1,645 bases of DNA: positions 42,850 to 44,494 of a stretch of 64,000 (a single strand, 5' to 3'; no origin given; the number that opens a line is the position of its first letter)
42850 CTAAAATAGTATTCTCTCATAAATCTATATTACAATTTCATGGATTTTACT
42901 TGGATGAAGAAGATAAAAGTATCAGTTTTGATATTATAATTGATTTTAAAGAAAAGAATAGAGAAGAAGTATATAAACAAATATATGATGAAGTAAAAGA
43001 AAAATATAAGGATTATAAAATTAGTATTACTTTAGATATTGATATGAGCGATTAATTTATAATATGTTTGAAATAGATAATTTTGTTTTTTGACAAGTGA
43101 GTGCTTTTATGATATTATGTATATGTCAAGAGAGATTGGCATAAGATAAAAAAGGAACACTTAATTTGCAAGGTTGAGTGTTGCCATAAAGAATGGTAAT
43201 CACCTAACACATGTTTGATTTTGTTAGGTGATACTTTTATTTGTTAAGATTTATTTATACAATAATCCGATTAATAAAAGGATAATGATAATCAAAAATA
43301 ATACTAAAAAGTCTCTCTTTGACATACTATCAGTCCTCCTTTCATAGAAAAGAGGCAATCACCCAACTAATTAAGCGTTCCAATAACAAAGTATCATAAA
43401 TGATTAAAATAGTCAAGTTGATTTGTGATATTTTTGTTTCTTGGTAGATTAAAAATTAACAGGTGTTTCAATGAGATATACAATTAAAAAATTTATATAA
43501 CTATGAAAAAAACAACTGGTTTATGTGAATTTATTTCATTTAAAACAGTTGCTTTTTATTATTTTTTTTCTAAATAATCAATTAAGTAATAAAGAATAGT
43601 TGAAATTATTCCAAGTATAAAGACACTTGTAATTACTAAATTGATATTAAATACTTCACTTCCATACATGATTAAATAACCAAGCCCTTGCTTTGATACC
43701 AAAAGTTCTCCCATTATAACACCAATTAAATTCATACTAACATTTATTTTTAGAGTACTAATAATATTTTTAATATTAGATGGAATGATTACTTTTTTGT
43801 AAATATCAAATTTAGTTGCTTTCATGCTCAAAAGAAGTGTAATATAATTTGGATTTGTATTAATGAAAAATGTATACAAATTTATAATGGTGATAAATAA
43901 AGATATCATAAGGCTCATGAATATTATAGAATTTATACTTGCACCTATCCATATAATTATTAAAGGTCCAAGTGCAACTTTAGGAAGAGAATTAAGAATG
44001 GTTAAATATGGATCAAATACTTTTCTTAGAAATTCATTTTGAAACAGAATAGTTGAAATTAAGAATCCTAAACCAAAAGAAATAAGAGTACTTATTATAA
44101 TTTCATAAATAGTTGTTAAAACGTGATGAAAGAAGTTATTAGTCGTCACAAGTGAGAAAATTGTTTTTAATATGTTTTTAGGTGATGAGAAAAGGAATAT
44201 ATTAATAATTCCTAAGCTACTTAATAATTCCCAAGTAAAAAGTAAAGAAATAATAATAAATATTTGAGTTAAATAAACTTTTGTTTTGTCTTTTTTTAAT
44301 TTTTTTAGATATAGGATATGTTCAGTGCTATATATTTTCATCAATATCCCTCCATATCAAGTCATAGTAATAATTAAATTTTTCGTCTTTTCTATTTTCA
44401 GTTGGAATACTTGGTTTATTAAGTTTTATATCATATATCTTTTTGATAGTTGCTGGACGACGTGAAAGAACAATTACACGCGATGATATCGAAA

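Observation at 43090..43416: Convergent sRNA / 24-aa hydrophobic peptide module: candidate type I toxin-antitoxin of an unrecognised family (reference copy)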

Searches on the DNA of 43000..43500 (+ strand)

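Call 26: search_rna_families(source=window, start=43000, end=43500, threshold=evalue, max_evalue=10)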
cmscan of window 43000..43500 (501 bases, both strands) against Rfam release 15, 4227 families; matches with E-value up to 10: 9.
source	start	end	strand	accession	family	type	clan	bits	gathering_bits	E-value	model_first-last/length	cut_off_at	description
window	43066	43094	-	RF01376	CRISPR-DR63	Gene; CRISPR;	CL00015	17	37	6.8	1-37/37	no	CRISPR RNA direct repeat element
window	43249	43280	+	RF00623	P1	Gene;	-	16.9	100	0.47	50-81/180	no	Pseudomonas sRNA P1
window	43377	43410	-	RF01379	CRISPR-DR66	Gene; CRISPR;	CL00014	16.8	45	3.8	1-37/37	no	CRISPR RNA direct repeat element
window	43232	43281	-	RF03602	mir-8250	Gene; miRNA;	-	16.7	80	2.5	1-60/60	no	mir-8250 microRNA precursor family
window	43465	43481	-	RF01330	CRISPR-DR16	Gene; CRISPR;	-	16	35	0.97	1-37/37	no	CRISPR RNA direct repeat element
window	43152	43182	+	RF02477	GlsR9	Gene; snRNA; snoRNA; CD-box;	-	15.9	95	1.1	1-79/79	no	Small nucleolar RNA GlsR9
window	43160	43199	+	RF02929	algC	Cis-reg;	-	14.4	33.8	6.4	1-52/52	no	algC RNA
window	43240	43279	-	RF02350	psRNA6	Gene; sRNA;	-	8.6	60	5.9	1-333/333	no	Nitrosomonas sRNA psRNA6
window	43106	43151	-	RF02350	psRNA6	Gene; sRNA;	-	7.9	60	9.7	1-333/333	no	Nitrosomonas sRNA psRNA6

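Call 66: search_dna_similar(query=window:43088-43437:+, collection=plasmids, mode=distant, max_evalue=0.001, max_rows=10)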
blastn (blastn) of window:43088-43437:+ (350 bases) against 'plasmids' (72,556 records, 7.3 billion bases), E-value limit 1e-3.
No match.

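Call 67: search_dna_similar(query=window:43088-43437:+, collection=phages, mode=distant, max_evalue=0.001, max_rows=10)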
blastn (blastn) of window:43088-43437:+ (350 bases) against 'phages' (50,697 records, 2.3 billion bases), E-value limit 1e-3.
No match.

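Call 76: build_rna_model(alignment_id=A3, structure=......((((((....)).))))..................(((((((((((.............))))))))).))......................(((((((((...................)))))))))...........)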
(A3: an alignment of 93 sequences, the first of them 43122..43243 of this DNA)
Model R1 built from alignment A3 (93 sequences, 147 columns); structure: as given.
model positions 117; base pairs 26; branch points 2; effective number of sequences 3.23; information 0.59 bits per position. Calibrated on 0.2 Mb of random sequence (short: E-values are rough).
structure used (alignment columns):
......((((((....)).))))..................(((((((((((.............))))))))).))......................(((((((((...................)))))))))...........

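Call 77: search_with_rna_model(model_id=R1, source=window, filters=off, max_evalue=1)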
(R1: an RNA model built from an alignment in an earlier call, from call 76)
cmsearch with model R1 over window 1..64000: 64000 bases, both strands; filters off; matches with E-value up to 1: 10.
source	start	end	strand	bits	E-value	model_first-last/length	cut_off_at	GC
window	5264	5386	+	90.6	2.1e-16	1-117/117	no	0.32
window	60896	61016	+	87.7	8.5e-16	1-117/117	no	0.3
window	43118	43242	+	84.3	4.4e-15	1-117/117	no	0.31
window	43146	43264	-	37.7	2.4e-05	1-117/117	no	0.27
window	5292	5408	-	33.4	0.00018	1-117/117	no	0.27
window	60966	61048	-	28.2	0.0023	1-117/117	no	0.24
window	20833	20919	+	18.4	0.25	1-117/117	no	0.25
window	53397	53473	-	18.4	0.25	1-117/117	no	0.23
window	55307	55413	+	16.5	0.61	1-117/117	no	0.26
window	49355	49439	-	16.2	0.71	1-117/117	no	0.22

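Call 78: search_with_rna_model(model_id=R1, sources=[L007, L008, L009, L010, L011, L012, L013, L014, L015, L016, L017, L018, L019, L020, L021, L022, L023, L024, L025, L026, L027, L028, L029, L030, L031, L032, L033, L034, L035, L036, L037, L038, L039, L040, L041, L042, L043, L044, L045, L046, L047, L048, L049, L050, L051, L052, L053, L054, L055, L056, L057, L058, L059, L060, L061, L062, L063, L064, L065, L066, L067], max_evalue=0.00001)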
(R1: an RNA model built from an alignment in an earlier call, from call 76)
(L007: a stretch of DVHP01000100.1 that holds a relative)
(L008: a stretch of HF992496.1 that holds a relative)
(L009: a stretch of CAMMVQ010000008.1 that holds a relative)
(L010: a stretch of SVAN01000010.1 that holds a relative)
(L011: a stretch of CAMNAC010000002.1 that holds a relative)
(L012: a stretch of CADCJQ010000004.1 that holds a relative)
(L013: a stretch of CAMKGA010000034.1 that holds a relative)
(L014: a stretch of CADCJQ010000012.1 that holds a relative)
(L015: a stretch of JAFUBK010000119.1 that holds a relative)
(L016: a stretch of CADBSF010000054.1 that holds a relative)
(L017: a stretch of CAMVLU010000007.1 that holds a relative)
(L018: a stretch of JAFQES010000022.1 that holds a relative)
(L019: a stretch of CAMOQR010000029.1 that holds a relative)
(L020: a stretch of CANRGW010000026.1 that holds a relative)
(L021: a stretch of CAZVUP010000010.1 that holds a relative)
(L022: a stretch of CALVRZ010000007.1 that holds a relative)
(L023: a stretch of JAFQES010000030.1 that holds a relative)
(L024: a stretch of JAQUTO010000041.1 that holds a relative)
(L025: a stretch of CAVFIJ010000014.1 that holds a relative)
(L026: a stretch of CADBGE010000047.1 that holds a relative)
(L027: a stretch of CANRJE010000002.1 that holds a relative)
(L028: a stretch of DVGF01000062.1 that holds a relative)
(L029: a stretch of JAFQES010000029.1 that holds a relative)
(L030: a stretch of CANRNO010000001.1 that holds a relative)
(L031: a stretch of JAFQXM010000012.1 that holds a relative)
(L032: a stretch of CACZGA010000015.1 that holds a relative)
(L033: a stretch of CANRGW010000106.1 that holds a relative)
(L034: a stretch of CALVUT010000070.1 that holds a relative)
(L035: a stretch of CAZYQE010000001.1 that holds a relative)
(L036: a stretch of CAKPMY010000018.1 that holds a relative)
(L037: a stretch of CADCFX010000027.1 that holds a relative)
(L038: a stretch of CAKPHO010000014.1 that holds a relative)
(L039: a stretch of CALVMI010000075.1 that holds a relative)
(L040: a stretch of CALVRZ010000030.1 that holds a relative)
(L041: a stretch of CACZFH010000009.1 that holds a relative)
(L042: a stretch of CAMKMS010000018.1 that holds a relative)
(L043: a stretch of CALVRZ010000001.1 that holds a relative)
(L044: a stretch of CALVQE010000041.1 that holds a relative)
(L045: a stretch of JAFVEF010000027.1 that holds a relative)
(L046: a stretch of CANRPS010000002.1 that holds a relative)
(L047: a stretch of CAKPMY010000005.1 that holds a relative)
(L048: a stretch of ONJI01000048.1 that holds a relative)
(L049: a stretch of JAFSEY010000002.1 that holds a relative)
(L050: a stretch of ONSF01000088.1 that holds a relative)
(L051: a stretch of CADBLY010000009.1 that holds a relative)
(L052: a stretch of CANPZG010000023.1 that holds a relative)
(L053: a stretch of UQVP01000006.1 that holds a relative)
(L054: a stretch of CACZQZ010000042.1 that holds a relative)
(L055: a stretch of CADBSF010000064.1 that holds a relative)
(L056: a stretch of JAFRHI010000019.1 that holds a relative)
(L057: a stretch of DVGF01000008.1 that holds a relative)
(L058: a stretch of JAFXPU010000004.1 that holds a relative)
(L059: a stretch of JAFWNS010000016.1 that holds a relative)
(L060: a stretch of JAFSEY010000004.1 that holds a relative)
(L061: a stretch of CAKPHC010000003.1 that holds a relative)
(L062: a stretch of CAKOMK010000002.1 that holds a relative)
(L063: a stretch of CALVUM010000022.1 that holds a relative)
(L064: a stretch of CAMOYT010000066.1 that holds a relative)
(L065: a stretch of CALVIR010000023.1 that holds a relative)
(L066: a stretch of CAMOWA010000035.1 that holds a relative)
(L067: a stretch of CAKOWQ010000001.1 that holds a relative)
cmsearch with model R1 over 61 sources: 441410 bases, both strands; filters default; matches with E-value up to 0.00001: 73.
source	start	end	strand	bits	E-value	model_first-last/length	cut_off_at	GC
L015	3180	3296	+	126.4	5.1e-23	1-117/117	no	0.32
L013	2556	2672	-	126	6.1e-23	1-117/117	no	0.32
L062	6577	6692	-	120.6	8.1e-22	1-117/117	no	0.32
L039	4159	4279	+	120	1.1e-21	1-117/117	no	0.3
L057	470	584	-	117.9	3e-21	1-117/117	no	0.33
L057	92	215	-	115.7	8.6e-21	1-117/117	no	0.3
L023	1012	1126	-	114.2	1.8e-20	1-117/117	no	0.3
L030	2908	3025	+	112.9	3.3e-20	1-117/117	no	0.31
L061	7482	7600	+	112.7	3.6e-20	1-117/117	no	0.32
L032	838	957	+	111.6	6.2e-20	1-117/117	no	0.32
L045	460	579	+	111.6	6.2e-20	1-117/117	no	0.32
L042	3685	3797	-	111.4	6.9e-20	1-117/117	no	0.29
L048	101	216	-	111.2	7.5e-20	1-117/117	no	0.33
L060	839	954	-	110.9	8.6e-20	1-117/117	no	0.28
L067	5267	5384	-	110.5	1e-19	1-117/117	no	0.32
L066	3166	3285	-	110.5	1e-19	1-117/117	no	0.32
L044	530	645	-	110.2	1.2e-19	1-117/117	no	0.32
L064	4110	4229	+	109.8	1.5e-19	1-117/117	no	0.32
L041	6954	7073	+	109.4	1.7e-19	1-117/117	no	0.32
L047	850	959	-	109.4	1.8e-19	1-117/117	no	0.28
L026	3962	4079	-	108.8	2.3e-19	1-117/117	no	0.3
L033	3296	3411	+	108.6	2.6e-19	1-117/117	no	0.29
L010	881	996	+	108.2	3.1e-19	1-117/117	no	0.28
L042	3256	3367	-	108.2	3.1e-19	1-117/117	no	0.31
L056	2459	2578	-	107.7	4e-19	1-117/117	no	0.31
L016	5509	5625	-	107.6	4.3e-19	1-117/117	no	0.32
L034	3114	3230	+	106.7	6.4e-19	1-117/117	no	0.32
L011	4703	4821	+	105.8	1e-18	1-117/117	no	0.32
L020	74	188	-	105.8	1e-18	1-117/117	no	0.29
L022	6724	6844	-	103.5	3.1e-18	1-117/117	no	0.31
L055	5395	5510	+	103.3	3.4e-18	1-117/117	no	0.3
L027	665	783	-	103.1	3.7e-18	1-117/117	no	0.27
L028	7687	7806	-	102.7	4.5e-18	1-117/117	no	0.33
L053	7409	7524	+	102.1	5.9e-18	1-117/117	no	0.31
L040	1160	1277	-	101.8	6.8e-18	1-117/117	no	0.32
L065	5496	5611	-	101.2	9.1e-18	1-117/117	no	0.29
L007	5231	5345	-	100.5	1.3e-17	1-117/117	no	0.34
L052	1334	1452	+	100.4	1.3e-17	1-117/117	no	0.28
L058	6944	7056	+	99.5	2.1e-17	1-117/117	no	0.29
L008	707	820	-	98.1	4e-17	1-117/117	no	0.27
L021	1227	1340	+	97.6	5e-17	1-117/117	no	0.33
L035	1992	2105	+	97.4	5.7e-17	1-117/117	no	0.32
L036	138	248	+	96.7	7.9e-17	1-117/117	no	0.32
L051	1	113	-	96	1.1e-16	1-111/117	3'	0.33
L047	389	497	-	95.9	1.2e-16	1-117/117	no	0.33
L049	349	458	-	95.8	1.2e-16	1-117/117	no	0.26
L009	4754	4860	-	95.6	1.3e-16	1-117/117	no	0.31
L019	451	566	+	93.4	3.8e-16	1-117/117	no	0.32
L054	7894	8000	-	92.5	6.1e-16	12-117/117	5'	0.3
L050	149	272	-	92.2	6.9e-16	1-117/117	no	0.28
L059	254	366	-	91.8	8.2e-16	1-117/117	no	0.32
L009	4306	4419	-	91.5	9.7e-16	1-117/117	no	0.32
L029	3634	3744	+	90.3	1.7e-15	1-117/117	no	0.29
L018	7008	7119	-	90.2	1.8e-15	1-117/117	no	0.3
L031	1148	1261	-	89.9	2e-15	1-117/117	no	0.31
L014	6880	6998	-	89.9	2.1e-15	1-117/117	no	0.33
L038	5694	5809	-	89.3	2.8e-15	1-117/117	no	0.31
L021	1534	1644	+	88.7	3.6e-15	1-117/117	no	0.32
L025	298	413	-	86.4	1.1e-14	1-117/117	no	0.23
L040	1535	1650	-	84.2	3.2e-14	1-117/117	no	0.31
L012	2078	2197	+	83.7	4e-14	1-117/117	no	0.31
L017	858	986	-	80.3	2e-13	1-117/117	no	0.28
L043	808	927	+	78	6.2e-13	1-117/117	no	0.32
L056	2877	2995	-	76.3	1.4e-12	1-117/117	no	0.28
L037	3012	3123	-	76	1.7e-12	1-117/117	no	0.35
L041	6532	6650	+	75.9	1.7e-12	1-117/117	no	0.29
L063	1771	1877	-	74.9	2.8e-12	1-117/117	no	0.34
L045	119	239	+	71.9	1.2e-11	1-117/117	no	0.31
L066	7119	7239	-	71.8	1.2e-11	1-117/117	no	0.32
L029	3311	3426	+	56.5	1.9e-08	1-117/117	no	0.28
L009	4287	4395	+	46.7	2.1e-06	1-117/117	no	0.29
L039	4534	4582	+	45.4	3.9e-06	1-49/117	3'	0.29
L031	1134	1236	+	44.1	7.5e-06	1-117/117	no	0.28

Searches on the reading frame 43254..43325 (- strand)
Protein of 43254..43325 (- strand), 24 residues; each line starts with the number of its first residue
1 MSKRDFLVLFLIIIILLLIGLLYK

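Call 27: search_protein_families(library=pfam, max_evalue=10, proteins=[window:43254-43325:-])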
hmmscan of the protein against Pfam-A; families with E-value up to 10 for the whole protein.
seq(24 aa): 0 families

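Call 28: search_protein_families(library=ncbifam, max_evalue=10, proteins=[window:43254-43325:-])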
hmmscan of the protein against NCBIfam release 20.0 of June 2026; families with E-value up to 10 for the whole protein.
seq(24 aa): 1 family
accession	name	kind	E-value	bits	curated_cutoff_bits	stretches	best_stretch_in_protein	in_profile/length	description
NF038277.1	accessory_MacP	equivalog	0.57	10.7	45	1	4-23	74-93/98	cell wall synthase accessory phosphoprotein MacP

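Call 63: search_solved_structures(query=A4, max_evalue=10)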
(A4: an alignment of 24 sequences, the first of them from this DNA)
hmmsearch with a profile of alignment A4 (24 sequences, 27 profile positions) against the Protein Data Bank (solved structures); distinct sequences matched with E-value up to 10: 0.

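Call 64: search_protein_families(library=phrogs, max_evalue=1, proteins=[window:43254-43325:-])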
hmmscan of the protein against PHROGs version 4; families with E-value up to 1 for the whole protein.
seq(24 aa): 0 families

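Call 65: search_protein_families(library=padloc, max_evalue=1, proteins=[window:43254-43325:-])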
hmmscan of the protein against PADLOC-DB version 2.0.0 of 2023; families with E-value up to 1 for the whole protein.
seq(24 aa): 0 families

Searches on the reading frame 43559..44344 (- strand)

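Call 55: search_protein_families(library=pfam, proteins=[window:43559-44344:-], max_evalue=0.001)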
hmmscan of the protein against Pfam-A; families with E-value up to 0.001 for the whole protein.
window:43559-44344:- (261 aa): 1 family
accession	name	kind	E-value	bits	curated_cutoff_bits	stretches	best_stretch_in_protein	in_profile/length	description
PF00528.27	BPD_transp_1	-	1.3e-22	80.9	26.4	1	91-260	3-180/184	Binding-protein-dependent transport system inner membrane component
